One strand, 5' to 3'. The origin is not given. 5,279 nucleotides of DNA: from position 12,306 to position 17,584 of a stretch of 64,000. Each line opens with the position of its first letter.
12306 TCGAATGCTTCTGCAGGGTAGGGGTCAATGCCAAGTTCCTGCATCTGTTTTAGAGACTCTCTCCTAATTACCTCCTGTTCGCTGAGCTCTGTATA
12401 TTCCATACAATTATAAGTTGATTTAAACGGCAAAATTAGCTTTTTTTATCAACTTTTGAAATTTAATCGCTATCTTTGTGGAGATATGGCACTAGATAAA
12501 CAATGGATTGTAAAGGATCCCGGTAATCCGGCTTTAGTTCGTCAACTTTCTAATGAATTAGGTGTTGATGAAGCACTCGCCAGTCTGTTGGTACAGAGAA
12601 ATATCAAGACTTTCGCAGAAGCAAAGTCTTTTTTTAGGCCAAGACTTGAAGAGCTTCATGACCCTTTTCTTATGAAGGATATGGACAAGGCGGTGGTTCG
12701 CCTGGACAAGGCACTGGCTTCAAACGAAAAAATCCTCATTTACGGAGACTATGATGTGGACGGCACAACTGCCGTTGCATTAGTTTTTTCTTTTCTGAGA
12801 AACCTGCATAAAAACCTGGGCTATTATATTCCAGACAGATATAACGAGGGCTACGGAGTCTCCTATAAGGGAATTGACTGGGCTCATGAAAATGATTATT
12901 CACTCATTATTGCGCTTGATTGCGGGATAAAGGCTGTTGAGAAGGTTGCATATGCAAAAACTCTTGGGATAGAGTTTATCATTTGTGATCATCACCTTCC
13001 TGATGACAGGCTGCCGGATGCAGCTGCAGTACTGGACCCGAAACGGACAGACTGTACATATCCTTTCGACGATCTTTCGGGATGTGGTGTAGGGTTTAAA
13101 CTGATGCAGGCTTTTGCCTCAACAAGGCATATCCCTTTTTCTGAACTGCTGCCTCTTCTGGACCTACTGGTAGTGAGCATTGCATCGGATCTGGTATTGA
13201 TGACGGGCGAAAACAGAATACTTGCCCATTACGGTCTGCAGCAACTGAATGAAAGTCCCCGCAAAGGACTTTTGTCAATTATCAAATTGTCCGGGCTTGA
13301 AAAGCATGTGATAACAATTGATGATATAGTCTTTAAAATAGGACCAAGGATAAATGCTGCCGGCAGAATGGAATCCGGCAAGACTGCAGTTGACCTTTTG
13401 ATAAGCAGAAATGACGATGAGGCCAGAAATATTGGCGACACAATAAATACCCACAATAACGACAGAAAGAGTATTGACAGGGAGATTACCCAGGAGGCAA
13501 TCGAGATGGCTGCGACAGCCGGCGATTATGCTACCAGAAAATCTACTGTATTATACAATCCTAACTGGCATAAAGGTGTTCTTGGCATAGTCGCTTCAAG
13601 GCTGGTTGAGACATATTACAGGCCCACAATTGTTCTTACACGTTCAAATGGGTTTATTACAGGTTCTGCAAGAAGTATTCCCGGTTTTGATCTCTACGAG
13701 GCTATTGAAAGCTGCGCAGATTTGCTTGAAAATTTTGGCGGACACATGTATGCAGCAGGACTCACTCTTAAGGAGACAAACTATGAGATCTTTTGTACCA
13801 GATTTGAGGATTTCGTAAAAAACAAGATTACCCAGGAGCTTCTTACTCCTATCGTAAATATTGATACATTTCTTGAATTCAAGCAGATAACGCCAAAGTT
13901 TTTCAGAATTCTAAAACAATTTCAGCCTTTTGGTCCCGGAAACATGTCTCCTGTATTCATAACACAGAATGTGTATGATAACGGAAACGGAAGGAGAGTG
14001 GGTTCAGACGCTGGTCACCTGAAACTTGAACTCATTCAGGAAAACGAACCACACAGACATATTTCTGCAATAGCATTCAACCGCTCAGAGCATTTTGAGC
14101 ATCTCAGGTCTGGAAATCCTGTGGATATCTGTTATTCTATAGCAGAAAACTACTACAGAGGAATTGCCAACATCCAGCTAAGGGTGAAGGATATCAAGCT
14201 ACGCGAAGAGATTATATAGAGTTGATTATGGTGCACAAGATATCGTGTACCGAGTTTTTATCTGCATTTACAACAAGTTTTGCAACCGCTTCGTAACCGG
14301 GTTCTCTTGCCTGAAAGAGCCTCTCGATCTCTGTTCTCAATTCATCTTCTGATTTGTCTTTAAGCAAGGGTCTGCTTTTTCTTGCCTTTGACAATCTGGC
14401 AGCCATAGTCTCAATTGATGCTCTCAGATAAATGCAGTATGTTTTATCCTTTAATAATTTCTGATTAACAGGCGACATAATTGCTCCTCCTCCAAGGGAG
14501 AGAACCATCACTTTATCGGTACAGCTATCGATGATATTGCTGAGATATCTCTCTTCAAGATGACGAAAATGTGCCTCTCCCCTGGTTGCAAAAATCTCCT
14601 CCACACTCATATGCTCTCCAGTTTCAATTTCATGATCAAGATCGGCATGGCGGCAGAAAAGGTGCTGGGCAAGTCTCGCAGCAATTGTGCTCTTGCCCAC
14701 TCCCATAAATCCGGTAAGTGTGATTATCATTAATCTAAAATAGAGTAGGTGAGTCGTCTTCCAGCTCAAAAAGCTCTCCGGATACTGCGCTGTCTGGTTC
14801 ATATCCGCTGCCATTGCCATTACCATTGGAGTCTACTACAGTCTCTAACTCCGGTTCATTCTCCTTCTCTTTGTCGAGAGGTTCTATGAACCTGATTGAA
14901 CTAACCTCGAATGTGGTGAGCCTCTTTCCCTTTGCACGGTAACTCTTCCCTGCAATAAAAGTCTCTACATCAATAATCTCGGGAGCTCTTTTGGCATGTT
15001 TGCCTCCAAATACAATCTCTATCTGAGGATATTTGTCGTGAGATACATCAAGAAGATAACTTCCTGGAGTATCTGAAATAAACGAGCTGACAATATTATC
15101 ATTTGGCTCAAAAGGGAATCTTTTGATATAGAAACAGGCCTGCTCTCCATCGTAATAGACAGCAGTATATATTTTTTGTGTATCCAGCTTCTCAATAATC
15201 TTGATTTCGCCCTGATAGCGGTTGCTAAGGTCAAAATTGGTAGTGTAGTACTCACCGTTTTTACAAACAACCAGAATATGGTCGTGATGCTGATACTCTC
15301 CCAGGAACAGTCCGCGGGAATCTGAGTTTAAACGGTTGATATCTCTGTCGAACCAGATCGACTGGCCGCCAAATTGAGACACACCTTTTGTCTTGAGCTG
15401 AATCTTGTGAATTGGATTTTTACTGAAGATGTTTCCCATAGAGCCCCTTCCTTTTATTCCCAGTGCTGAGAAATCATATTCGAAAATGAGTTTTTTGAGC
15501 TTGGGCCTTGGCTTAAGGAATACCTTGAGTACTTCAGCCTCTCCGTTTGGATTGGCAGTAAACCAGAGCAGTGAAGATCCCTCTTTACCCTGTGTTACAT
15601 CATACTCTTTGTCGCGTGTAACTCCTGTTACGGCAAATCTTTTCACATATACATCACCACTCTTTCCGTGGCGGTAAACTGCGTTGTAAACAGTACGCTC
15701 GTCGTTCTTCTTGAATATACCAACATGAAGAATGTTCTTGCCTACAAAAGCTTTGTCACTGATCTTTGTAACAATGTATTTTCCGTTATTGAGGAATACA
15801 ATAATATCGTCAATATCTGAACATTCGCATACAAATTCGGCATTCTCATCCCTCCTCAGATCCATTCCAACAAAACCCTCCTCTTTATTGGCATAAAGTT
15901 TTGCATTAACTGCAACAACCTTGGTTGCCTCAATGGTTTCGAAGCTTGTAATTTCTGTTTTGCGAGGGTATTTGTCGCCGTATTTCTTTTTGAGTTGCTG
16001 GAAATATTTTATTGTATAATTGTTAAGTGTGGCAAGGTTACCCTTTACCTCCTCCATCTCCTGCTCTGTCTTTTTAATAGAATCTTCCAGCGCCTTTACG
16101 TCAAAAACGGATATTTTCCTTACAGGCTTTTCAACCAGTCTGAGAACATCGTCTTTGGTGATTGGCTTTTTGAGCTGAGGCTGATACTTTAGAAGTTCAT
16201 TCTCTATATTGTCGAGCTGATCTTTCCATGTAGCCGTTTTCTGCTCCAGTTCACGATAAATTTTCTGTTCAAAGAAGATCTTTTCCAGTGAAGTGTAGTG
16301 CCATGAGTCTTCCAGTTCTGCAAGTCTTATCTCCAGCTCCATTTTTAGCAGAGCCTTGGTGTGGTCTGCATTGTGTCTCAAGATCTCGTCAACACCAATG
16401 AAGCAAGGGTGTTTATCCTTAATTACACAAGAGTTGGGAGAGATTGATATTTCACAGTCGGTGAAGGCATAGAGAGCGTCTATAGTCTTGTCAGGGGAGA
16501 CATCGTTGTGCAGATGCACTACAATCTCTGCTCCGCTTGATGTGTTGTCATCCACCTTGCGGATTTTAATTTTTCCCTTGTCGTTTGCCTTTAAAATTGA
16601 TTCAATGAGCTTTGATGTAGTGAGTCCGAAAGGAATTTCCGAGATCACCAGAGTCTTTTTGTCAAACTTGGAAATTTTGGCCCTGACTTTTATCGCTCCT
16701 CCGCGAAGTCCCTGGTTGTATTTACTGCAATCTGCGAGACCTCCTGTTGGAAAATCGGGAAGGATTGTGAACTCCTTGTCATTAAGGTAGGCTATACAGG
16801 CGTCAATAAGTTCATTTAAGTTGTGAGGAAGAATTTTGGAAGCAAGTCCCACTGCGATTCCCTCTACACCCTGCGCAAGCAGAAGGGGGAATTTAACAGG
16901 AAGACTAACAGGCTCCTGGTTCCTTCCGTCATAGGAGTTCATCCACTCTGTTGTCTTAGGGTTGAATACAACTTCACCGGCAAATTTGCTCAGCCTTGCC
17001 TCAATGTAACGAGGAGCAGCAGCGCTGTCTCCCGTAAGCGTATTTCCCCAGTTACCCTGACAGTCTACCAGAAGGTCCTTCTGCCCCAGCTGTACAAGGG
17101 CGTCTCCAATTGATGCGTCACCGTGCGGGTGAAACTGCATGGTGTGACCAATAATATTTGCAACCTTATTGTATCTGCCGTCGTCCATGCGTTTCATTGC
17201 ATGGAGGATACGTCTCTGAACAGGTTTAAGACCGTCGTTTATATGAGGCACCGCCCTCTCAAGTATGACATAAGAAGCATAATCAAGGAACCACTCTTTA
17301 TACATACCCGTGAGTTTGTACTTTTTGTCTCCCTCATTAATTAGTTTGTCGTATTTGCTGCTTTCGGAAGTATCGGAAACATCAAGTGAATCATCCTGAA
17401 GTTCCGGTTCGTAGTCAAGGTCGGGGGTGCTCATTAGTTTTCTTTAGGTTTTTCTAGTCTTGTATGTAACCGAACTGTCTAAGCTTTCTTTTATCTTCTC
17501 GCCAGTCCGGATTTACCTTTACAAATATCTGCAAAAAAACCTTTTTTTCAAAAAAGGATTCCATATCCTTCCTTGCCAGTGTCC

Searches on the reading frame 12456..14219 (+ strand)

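Call 54: search_protein_families(library=ncbifam, proteins=[window:12456-14219:+], max_evalue=1e-10)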
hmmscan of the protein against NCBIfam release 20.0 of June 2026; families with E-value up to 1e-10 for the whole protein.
window:12456-14219:+ (587 aa): 3 families
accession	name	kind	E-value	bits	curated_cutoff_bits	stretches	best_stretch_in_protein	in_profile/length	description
TIGR00644.1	recJ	equivalog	1e-162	542.2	396.9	1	39-580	3-546/546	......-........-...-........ exonuclease RecJ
NF008290.0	PRK11070.1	equivalog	5.2e-100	335.6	900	1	41-581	26-575/577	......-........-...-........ exonuclease RecJ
NF053576.1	RecJ_archaeal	equivalog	7.9e-16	57.9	360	0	83-245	4-149/452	RecJ family nuclease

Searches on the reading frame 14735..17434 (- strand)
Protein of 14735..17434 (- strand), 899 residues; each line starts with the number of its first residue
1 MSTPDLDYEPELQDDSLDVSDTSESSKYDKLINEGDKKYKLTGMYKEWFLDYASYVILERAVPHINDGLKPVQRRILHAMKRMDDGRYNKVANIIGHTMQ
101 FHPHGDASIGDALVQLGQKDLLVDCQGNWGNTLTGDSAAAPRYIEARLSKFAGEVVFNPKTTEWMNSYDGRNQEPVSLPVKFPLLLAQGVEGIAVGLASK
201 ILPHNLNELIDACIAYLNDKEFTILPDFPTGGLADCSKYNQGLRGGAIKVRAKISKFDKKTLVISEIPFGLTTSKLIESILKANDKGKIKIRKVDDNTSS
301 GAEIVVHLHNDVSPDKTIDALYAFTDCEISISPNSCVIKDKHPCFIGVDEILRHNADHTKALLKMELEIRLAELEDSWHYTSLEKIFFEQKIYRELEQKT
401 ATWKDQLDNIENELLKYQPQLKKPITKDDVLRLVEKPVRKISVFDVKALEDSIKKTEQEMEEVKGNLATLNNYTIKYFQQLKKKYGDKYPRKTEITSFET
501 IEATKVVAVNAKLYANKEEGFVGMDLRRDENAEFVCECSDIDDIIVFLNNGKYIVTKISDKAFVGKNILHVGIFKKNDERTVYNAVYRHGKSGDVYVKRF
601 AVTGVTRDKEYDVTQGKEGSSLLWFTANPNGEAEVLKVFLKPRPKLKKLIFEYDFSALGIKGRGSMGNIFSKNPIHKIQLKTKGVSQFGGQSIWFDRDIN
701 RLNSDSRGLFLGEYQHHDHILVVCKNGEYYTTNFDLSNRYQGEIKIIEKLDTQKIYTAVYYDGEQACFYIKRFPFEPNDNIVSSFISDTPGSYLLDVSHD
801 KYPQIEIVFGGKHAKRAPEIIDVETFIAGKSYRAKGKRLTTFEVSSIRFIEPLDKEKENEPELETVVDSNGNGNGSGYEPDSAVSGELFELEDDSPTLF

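Call 54: search_protein_families(library=ncbifam, proteins=[window:14735-17434:-], max_evalue=1e-10)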
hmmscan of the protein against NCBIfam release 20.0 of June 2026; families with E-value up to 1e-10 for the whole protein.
window:14735-17434:- (899 aa): 10 families
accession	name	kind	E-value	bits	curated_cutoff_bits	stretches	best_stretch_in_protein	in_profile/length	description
NF009397.0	PRK12758.1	equivalog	0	1322.8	780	1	26-867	8-845/870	DNA gyrase/topoisomerase IV subunit A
NF007209.0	PRK09631.1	equivalog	1.3e-218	727.7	644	1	41-681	4-634/635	DNA topoisomerase IV subunit A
NF007208.0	PRK09630.1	equivalog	1.1e-126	423.6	598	1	41-504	4-471/479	DNA topoisomerase IV subunit A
NF004044.1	PRK05561.1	subfamily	6.3e-94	316.1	654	1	41-560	2-556/738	DNA topoisomerase (ATP-hydrolyzing)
NF004043.1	PRK05560.1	equivalog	3.3e-82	276.7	902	1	40-502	6-488/798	DNA gyrase subunit A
TIGR01063.1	gyrA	equivalog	2.6e-75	253.9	877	1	45-505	10-491/800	DNA topoisomerase (ATP-hydrolyzing) subunit A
TIGR01062.1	parC_Gneg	equivalog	1.6e-67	228.2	628.9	1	41-508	6-486/735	DNA topoisomerase IV subunit A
TIGR01061.1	parC_Gpos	equivalog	1.4e-65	222.1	813.25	1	45-506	10-488/737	DNA topoisomerase IV subunit A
NF010586.0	PRK13979.1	equivalog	1.1e-57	195.6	1475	1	46-497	23-500/957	DNA topoisomerase IV subunit A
NF038098.1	GyrA_w_intein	exception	8.6e-51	173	1850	2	145-379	539-797/1232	intein-containing DNA gyrase subunit A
